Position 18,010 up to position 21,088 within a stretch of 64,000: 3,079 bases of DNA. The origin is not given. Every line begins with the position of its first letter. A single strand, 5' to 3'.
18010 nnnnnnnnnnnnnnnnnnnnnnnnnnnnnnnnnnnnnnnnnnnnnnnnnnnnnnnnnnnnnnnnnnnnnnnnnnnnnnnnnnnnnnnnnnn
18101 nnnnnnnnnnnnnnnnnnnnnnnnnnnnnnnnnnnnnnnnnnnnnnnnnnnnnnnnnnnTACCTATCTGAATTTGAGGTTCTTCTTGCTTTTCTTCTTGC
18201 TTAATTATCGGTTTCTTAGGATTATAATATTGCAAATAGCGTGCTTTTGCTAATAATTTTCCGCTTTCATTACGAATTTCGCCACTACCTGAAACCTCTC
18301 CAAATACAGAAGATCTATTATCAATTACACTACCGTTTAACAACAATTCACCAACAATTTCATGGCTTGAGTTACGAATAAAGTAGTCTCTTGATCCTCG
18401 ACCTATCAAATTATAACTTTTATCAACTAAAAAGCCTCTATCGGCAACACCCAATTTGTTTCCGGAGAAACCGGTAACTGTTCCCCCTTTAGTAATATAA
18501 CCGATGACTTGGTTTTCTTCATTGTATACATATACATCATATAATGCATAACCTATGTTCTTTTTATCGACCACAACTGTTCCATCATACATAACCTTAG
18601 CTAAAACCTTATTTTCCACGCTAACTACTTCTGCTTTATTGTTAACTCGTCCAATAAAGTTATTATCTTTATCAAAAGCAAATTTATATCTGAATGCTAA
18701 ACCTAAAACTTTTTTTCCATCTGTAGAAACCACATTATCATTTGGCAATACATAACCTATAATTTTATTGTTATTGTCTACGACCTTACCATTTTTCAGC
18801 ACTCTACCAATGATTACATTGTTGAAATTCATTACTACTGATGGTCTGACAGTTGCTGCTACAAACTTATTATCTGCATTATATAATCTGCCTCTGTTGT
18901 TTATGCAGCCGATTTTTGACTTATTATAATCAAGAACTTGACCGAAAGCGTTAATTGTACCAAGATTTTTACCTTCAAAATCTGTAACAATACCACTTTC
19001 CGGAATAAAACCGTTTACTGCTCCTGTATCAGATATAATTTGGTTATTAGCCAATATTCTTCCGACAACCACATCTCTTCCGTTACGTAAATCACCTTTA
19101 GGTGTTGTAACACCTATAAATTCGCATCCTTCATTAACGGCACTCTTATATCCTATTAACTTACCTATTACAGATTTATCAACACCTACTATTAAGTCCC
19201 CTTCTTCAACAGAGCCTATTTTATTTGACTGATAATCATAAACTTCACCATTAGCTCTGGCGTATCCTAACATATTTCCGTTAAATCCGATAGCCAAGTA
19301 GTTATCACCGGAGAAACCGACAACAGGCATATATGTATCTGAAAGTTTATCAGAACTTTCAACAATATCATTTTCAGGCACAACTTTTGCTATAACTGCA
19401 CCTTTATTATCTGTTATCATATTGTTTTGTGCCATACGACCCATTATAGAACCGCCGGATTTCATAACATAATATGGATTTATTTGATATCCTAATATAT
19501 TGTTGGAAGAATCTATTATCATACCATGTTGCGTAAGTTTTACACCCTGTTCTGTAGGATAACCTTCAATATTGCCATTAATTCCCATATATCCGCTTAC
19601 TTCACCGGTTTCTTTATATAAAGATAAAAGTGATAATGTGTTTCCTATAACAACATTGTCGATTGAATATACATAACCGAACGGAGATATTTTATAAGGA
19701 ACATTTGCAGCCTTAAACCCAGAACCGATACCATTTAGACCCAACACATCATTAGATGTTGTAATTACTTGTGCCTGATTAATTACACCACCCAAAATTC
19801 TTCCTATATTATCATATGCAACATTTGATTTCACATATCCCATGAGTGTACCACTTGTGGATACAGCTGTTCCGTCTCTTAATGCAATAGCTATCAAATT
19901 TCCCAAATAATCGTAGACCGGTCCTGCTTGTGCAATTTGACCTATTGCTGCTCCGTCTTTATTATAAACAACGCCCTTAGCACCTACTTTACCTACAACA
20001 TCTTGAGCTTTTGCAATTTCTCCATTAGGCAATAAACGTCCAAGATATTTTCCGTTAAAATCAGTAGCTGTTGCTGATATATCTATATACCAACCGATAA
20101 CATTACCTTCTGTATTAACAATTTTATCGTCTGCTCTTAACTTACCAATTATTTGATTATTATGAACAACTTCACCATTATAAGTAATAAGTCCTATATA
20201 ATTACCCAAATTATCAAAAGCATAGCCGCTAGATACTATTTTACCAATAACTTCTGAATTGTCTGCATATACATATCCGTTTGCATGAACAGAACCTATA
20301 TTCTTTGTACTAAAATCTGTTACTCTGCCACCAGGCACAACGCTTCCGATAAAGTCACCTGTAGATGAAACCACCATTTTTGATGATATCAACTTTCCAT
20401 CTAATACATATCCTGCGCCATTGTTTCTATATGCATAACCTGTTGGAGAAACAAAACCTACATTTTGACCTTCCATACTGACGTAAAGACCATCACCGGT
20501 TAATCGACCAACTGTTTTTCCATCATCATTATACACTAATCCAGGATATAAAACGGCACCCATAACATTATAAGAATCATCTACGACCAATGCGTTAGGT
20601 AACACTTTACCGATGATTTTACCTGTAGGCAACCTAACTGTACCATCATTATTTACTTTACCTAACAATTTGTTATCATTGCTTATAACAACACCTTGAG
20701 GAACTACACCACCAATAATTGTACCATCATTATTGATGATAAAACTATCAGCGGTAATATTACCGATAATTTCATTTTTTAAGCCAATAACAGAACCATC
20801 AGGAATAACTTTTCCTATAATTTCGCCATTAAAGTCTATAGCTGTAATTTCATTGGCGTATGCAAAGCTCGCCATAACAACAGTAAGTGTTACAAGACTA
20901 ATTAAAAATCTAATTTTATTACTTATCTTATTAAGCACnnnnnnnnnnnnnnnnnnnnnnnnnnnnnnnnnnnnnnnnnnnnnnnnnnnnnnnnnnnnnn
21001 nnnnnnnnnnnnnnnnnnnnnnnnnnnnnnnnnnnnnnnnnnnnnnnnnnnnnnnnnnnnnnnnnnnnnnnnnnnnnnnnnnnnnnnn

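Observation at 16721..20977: VirB10 with a roughly 900-residue N-terminal tandem-repeat stalk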

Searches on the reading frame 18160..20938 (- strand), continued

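Call 54: fold_search(model_id=the predicted structure, library=pdb)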
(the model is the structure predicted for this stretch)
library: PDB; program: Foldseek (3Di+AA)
matches with E <= 10: 946; with E <= 0.001: 83
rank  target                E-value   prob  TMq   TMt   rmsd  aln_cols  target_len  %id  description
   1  8qjd_B                7.0e-28  0.97  0.09  0.09  29.4      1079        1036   11  T6SS-linked Rhs repeat protein - Salmonella bongori Rhs-core domain (released 2024-09-25)
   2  8qja_A                4.3e-24  0.93  0.10  0.10  28.6      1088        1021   11  T6SS-linked Rhs repeat protein - Advenella mimigardefordensis VgrG-Rhs core (released 2024-09-25)
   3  8cp6_B                2.9e-23  0.84  0.09  0.08  29.0      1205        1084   10  Type six secretion system exported effector 5 (Tse5) (released 2023-12-06)
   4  8qja_B                4.2e-23  0.80  0.09  0.08  28.9      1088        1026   10  T6SS-linked Rhs repeat protein - Advenella mimigardefordensis VgrG-Rhs core (released 2024-09-25)
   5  6cmx_A                6.8e-22  0.89  0.11  0.09  28.3      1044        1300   11  Human Teneurin 2 extra-cellular region (released 2018-07-25)
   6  7pq5                  1.6e-21  0.63  0.08  0.08  30.2      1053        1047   11  Photorhabdus laumondii T6SS-associated Rhs protein carrying the Tre23 toxin domain (released 2021-12-01)
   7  9g2f_A                2.3e-20  0.63  0.09  0.06  29.8      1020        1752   12  Mouse Teneurin2 dimer variant A1B1 (released 2026-01-21)
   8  5kis_B                7.7e-13  0.08  0.06  0.07  30.5       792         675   11  YenB/RHS2 complex (released 2017-08-09)
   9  8f5p_C                1.7e-12  0.13  0.08  0.07  26.8       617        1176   10  Structure of Leishmania tarentolae IFT-A (state 2) (released 2022-12-21)
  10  4igl_D                2.7e-12  0.10  0.06  0.07  29.4       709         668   11  Structure of the RHS-repeat containing BC component of the secreted ABC toxin complex from Yersinia entomophaga (released 2013-08-07)
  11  6suf_F                8.3e-11  0.07  0.07  0.04  28.8       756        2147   11  Structure of Photorhabdus luminescens Tc holotoxin pore (released 2019-11-06)
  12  6i11                  2.9e-10  0.08  0.06  0.09  24.9       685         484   10  CRYSTAL STRUCTURE OF FASCIN IN COMPLEX WITH COMPOUND 3 (released 2019-02-27)
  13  4gp0_A                5.5e-10  0.21  0.11  0.16  21.8       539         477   11  The crystal structure of human fascin 1 R149A K150A R151A mutant (released 2012-11-28)
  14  7bif_A                1.0e-09  0.25  0.07  0.16  16.1       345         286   13  Crystal structure of v22WRAP-T, a 7-bladed designer protein (released 2021-09-22)
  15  5nzt_MODEL_1_H        1.7e-09  0.08  0.08  0.09  26.9       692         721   10  The structure of the COPI coat linkage I (released 2017-06-28)
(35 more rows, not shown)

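Call 77: find_encoding_contigs(protein=P0128, flank=10000, max_places=1)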
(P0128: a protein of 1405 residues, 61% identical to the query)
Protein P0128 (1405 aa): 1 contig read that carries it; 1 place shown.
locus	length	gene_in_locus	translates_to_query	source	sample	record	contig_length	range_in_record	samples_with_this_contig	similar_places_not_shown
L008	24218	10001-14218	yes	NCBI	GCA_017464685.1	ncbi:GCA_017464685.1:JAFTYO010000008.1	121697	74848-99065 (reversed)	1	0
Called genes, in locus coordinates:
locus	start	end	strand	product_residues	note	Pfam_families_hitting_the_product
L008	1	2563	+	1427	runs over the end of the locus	-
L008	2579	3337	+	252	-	PF04335:VirB8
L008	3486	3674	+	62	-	-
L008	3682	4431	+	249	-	PF04335:VirB8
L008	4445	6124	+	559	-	PF03524:CagX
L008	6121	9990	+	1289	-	-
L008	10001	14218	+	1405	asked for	PF21784:Bflower (weak), PF03743:TrbI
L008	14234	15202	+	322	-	PF00437:T2SSE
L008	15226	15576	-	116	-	PF01638:HxlR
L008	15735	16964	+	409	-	PF03349:Toluene_X, PF10677:DUF2490 (faint)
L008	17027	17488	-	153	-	-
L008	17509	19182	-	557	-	PF01321:Creatinase_N, PF16189:Creatinase_N_2, PF00557:Peptidase_M24, PF16188:Peptidase_M24_C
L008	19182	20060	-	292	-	PF06325:PrmA, PF01135:PCMT, PF05175:MTS, PF13489:Methyltransf_23 (weak), PF13847:Methyltransf_31 (weak), PF13649:Methyltransf_25 (weak)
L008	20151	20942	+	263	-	-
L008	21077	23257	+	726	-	PF17764:PriA_3primeBD, PF00270:DEAD, PF04851:ResIII, PF00271:Helicase_C (faint), PF18319:Zn_ribbon_PriA, PF18074:PriA_C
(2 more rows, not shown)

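Call 88: find_encoding_contigs(protein=P0121, flank=8000, max_places=2)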
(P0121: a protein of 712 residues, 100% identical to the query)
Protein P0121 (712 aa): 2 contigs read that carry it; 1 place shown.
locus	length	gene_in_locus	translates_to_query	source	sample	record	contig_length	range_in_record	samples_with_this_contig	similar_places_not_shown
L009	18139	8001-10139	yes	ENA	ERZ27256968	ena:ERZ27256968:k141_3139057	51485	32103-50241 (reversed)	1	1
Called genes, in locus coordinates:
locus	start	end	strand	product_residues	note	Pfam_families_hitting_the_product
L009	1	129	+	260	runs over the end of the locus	PF04335:VirB8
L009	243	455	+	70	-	-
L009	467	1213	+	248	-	PF04335:VirB8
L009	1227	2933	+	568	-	PF03524:CagX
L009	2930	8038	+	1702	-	-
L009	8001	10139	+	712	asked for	PF12396:DUF3659 (faint), PF21784:Bflower (faint), PF21785:Bflower_2 (weak)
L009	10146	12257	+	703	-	PF21785:Bflower_2 (faint), PF03743:TrbI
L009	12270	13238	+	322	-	PF00437:T2SSE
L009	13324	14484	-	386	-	PF00155:Aminotran_1_2 (weak), PF01041:DegT_DnrJ_EryC1, PF01212:Beta_elim_lyase (weak)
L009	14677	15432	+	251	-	PF04333:MlaA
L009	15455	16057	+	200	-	PF05494:MlaC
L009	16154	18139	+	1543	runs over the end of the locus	-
